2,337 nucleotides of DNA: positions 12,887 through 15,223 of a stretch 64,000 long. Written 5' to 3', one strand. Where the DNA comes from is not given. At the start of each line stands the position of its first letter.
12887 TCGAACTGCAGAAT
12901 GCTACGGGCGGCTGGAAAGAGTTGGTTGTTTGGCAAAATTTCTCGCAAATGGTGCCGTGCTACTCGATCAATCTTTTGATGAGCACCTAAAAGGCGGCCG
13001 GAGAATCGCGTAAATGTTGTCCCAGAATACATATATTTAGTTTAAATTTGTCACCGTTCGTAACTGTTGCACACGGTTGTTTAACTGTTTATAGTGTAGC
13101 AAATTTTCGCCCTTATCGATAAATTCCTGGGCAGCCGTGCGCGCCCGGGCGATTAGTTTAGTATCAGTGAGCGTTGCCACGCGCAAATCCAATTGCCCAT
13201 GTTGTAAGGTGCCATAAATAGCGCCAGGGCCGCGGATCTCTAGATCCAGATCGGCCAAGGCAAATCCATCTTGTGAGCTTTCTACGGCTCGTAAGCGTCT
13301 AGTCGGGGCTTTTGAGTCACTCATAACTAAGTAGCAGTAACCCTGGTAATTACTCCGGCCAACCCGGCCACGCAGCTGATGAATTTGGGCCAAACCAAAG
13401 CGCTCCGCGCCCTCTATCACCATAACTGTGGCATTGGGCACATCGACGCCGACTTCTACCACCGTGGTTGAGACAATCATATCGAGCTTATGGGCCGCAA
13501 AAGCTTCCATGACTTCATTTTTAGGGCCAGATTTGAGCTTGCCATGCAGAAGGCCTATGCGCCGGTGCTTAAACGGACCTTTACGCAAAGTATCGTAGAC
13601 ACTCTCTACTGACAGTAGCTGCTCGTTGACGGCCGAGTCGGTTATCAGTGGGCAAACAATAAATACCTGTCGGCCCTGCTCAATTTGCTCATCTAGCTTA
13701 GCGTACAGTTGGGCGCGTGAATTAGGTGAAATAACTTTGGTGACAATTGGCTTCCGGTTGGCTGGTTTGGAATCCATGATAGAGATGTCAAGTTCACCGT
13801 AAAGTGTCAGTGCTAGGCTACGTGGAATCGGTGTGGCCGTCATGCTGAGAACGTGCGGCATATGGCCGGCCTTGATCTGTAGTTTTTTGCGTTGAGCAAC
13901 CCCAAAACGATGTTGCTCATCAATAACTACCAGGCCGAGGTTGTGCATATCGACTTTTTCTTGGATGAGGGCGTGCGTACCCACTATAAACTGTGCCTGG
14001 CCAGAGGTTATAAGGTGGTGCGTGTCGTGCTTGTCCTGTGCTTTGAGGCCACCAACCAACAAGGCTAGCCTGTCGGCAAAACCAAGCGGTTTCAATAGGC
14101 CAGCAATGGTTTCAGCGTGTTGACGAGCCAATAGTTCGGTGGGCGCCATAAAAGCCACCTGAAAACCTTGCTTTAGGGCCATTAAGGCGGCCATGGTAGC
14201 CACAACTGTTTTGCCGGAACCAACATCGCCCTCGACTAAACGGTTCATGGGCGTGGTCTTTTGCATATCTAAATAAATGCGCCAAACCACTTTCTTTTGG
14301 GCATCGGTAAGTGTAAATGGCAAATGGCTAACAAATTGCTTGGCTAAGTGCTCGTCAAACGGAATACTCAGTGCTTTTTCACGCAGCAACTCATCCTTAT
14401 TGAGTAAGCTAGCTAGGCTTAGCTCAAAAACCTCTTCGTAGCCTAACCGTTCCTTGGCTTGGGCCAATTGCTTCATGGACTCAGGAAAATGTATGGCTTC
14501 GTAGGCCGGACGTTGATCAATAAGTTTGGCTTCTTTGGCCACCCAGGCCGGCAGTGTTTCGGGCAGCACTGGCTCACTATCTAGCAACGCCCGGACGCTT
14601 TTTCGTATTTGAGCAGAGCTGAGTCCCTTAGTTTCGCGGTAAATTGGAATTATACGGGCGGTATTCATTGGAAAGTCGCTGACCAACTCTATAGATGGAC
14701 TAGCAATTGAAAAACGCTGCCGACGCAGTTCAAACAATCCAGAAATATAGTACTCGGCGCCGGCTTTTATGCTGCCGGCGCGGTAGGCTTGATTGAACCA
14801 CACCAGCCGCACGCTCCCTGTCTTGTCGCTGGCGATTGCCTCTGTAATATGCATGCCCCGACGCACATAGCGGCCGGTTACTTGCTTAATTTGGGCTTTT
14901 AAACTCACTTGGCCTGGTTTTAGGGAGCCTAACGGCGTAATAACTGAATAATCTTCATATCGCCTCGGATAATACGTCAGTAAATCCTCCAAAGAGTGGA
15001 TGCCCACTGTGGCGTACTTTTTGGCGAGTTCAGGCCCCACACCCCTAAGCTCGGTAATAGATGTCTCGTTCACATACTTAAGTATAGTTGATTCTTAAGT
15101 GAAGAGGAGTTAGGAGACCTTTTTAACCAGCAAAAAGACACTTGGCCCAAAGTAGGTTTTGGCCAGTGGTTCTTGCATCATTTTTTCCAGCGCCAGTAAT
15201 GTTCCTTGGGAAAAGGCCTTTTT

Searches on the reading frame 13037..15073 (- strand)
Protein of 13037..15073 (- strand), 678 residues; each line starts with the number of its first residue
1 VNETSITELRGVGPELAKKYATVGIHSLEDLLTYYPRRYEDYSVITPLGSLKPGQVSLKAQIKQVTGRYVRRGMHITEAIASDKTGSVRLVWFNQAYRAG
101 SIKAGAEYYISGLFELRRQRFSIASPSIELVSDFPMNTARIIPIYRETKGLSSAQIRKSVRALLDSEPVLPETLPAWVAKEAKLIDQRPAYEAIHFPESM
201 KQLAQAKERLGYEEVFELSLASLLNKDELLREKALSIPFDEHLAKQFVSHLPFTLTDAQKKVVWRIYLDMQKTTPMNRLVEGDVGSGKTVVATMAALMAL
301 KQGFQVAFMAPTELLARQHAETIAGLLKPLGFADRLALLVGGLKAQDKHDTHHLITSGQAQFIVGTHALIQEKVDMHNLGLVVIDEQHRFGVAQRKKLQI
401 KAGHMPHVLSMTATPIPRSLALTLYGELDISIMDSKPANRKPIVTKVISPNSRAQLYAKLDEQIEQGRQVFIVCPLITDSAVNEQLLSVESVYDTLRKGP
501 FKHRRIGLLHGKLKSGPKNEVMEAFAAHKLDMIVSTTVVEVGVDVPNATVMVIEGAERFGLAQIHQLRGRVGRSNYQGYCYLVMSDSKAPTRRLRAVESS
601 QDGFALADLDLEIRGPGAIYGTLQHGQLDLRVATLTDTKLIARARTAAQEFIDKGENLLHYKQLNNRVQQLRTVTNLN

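Call 7: search_protein_families(library=ncbifam, proteins=[window:13037-15073:-])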
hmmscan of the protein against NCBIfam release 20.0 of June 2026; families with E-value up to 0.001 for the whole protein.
window:13037-15073:- (678 aa): 35 families (the best 25 are shown)
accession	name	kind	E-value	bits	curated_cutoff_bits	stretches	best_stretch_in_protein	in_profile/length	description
NF008168.0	PRK10917.2-2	equivalog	2e-241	803.6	718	1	3-670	110-783/795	ATP-dependent DNA helicase RecG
NF008165.0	PRK10917.1-3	equivalog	3.5e-227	756.2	711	1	3-670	7-680/692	ATP-dependent DNA helicase RecG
TIGR00643.1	recG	equivalog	2.2e-203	677.4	659.4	1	24-647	2-628/629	ATP-dependent DNA helicase RecG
NF008170.0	PRK10917.2-4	equivalog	9.7e-197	655.6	975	1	3-670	130-814/826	ATP-dependent DNA helicase RecG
NF008163.0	PRK10917.1-1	equivalog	1.2e-178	595.6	796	1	2-655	7-671/692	ATP-dependent DNA helicase RecG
NF008167.0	PRK10917.2-1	equivalog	6.4e-172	573.4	995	2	139-671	168-732/744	ATP-dependent DNA helicase RecG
NF008166.0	PRK10917.1-4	equivalog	6.7e-165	550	864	1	16-658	23-687/705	ATP-dependent DNA helicase RecG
NF008164.0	PRK10917.1-2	equivalog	3.2e-163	544.7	785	1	5-659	14-678/704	ATP-dependent DNA helicase RecG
TIGR00580.2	mfd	equivalog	3.7e-107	359.9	800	1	232-629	411-801/907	transcription-repair coupling factor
NF008169.0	PRK10917.2-3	equivalog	2.3e-104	350.2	555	1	17-649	8-604/610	ATP-dependent DNA helicase RecG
NF007966.0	PRK10689.1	equivalog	3.2e-73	247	1329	1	239-629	585-968/1148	transcription-repair coupling factor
NF004066.1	PRK05580.1-3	equivalog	5e-15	54.9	813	1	197-392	191-381/788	primosomal protein N'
TIGR00595.1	priA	equivalog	8.2e-14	51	230.35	1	279-410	1-125/509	replication restart helicase PriA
NF004070.0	PRK05580.2-2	equivalog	1.3e-13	50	921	1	224-405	168-340/729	primosomal protein N'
NF010337.0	PRK13766.1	equivalog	1.9e-13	49.5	610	1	277-415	32-173/781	Hef nuclease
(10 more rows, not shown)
